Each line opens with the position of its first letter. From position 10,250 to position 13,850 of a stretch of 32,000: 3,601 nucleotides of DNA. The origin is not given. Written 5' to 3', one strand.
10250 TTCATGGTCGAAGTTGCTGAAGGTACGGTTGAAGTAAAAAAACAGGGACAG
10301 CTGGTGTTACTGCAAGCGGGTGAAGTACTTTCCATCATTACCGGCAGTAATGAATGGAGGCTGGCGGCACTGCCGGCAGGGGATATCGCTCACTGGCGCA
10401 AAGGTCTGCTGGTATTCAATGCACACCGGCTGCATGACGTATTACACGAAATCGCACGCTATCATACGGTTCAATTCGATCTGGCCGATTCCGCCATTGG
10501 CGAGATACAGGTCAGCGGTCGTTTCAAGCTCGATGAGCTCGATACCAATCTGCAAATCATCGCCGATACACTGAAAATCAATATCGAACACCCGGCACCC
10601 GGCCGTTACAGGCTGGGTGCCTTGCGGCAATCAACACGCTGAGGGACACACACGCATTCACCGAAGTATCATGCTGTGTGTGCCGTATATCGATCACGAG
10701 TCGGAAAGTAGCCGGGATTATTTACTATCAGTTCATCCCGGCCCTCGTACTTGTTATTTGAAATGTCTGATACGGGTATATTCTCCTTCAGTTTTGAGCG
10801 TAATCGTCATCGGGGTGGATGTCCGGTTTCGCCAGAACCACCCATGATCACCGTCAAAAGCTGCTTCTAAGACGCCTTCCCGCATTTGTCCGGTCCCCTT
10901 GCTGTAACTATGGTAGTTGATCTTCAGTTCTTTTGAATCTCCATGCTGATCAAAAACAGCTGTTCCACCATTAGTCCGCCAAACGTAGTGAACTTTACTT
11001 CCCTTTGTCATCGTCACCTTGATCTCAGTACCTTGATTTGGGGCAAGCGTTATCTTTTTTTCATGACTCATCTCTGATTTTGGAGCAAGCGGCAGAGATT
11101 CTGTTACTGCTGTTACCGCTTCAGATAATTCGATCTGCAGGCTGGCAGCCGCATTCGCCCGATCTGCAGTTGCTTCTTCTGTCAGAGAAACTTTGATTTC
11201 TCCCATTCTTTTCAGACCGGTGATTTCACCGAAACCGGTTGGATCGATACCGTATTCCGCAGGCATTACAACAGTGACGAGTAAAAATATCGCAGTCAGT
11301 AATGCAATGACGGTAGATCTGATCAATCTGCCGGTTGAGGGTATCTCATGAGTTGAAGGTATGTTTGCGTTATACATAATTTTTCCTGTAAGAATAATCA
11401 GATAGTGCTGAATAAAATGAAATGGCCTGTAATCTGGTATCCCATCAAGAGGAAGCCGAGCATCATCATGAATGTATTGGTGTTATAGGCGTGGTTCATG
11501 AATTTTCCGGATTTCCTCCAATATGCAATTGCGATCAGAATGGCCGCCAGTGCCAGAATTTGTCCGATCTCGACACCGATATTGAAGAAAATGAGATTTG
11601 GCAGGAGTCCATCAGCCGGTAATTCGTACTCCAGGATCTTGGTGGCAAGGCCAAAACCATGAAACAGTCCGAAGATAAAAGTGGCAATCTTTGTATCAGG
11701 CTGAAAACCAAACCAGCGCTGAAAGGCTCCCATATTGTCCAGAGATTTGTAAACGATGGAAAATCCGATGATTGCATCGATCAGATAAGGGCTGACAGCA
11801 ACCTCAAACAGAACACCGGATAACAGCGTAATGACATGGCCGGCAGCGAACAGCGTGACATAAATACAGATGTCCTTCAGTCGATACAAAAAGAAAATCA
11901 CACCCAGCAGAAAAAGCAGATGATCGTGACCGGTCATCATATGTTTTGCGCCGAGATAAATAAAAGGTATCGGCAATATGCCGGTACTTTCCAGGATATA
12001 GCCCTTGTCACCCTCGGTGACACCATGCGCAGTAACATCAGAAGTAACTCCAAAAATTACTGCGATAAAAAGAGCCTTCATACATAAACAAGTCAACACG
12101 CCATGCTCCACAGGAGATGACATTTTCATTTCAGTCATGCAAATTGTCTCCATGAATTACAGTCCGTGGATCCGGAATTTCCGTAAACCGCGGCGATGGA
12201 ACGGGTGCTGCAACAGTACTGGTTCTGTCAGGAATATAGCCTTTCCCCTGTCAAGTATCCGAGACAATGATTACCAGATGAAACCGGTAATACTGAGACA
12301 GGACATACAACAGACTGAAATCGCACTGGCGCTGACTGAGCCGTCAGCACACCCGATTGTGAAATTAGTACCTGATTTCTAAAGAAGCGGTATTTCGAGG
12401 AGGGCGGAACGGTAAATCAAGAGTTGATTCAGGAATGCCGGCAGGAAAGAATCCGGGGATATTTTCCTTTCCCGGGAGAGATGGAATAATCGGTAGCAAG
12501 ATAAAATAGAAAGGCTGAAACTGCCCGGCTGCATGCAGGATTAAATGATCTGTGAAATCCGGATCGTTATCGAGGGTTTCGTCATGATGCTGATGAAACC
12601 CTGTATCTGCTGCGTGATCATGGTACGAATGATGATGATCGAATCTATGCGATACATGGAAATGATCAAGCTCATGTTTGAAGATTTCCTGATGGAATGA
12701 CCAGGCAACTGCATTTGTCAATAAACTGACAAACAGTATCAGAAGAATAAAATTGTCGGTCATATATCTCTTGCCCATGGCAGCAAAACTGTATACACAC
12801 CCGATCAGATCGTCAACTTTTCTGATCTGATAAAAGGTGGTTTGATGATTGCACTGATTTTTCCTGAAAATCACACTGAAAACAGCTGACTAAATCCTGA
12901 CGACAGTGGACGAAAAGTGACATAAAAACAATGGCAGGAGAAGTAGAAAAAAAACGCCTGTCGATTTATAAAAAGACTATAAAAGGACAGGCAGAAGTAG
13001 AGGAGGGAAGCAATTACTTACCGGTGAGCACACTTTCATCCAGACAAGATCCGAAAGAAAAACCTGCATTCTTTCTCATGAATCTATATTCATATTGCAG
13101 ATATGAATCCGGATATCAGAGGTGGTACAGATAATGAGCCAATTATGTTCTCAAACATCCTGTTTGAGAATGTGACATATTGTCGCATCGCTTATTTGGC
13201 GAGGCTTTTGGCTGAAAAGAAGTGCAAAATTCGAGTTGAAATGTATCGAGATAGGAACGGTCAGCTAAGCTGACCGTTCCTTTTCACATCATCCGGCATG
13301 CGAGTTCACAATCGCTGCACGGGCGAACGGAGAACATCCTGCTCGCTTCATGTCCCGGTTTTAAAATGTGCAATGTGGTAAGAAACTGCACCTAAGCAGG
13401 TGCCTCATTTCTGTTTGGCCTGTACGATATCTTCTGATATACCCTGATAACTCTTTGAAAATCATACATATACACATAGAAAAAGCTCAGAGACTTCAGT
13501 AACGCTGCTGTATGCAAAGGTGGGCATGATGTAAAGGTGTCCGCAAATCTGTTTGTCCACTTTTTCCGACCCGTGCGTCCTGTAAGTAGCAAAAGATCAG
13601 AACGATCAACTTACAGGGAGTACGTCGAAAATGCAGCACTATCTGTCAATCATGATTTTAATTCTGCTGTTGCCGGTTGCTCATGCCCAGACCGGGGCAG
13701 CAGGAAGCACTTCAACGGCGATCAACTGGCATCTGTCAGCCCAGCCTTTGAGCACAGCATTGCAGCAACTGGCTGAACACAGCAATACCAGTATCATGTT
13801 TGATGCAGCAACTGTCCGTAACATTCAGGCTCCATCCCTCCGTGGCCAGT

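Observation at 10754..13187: Operator-linked operon (His-rich protein, HupE/UreJ-type permease, membrane-anchored unknown protein): candidate uncharacterised metal import system tied to the siderophore regulon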

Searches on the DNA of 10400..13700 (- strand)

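Call 17: search_rna_families(source=window, start=10400, end=13700, threshold=evalue, max_evalue=1)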
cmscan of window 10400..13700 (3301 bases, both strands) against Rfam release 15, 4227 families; matches with E-value up to 1: 1.
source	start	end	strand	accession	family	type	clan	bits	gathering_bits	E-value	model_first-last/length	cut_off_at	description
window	13182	13287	-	RF02901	AaHKsRNA41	Gene; sRNA;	-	24.7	97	0.0078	1-187/187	no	Aggregatibacter sRNA 41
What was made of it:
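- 12947..13135 (-): Candidate small RNA, or terminated leader, of about 190 nt. It has an unpaired CU-rich stretch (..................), then a 15-bp hairpin at 12992-12956 and U8 at 12954-12947. No Rfam match (call 17).
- On Known iron-responsive sRNA families in Rfam (RyhB, PrrF, NrrF and others): Call 17 (window 10400-13700, E <= 1) gave only a chance-level AaHKsRNA41 hit: 24.7 bits against a gathering score of 97.
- No Rfam family matches (call 17).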

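Call 87: search_rna_families(sources=[L014, L024, L025, L026, L033, L041, L046, L048, L049], threshold=gathering)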
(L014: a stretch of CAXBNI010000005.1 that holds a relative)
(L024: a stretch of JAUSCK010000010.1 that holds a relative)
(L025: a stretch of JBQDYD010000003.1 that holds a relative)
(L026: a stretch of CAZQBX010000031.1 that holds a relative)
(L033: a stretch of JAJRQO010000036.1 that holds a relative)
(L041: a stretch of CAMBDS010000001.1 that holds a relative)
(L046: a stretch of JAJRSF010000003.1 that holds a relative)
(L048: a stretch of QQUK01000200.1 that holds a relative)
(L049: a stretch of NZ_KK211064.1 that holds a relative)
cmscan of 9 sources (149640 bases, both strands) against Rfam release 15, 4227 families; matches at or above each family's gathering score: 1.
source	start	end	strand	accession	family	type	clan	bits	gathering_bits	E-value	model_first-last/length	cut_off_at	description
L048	14232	14305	+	RF00005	tRNA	Gene; tRNA;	CL00001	44.5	29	7.7e-06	1-71/71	no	tRNA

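Call 88: search_rna_families(sources=[L072, L073, L078, L083, L004, L019, L035, L036, L042, L008], threshold=gathering)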
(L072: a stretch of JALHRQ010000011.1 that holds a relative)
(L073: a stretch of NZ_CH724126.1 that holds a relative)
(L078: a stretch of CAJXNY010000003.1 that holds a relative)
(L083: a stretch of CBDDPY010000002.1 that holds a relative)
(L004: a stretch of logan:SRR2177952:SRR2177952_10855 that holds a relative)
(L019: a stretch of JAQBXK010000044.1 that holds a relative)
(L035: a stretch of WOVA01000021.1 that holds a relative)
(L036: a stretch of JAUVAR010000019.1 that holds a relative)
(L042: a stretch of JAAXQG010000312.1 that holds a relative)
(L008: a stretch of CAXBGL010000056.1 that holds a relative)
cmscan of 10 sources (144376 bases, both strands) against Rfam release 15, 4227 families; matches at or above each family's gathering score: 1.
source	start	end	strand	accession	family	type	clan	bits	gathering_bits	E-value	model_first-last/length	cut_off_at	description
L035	8095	8168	-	RF00005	tRNA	Gene; tRNA;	CL00001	65.1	29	1.6e-11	1-71/71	no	tRNA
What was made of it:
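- On Characterised HupE/UreJ Ni/Co importers (PF04955): Calls 87 and 88 found no cobalamin riboswitch in 19 loci.
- No cobalamin or NiCo riboswitch was found upstream in 19 loci (calls 87, 88).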
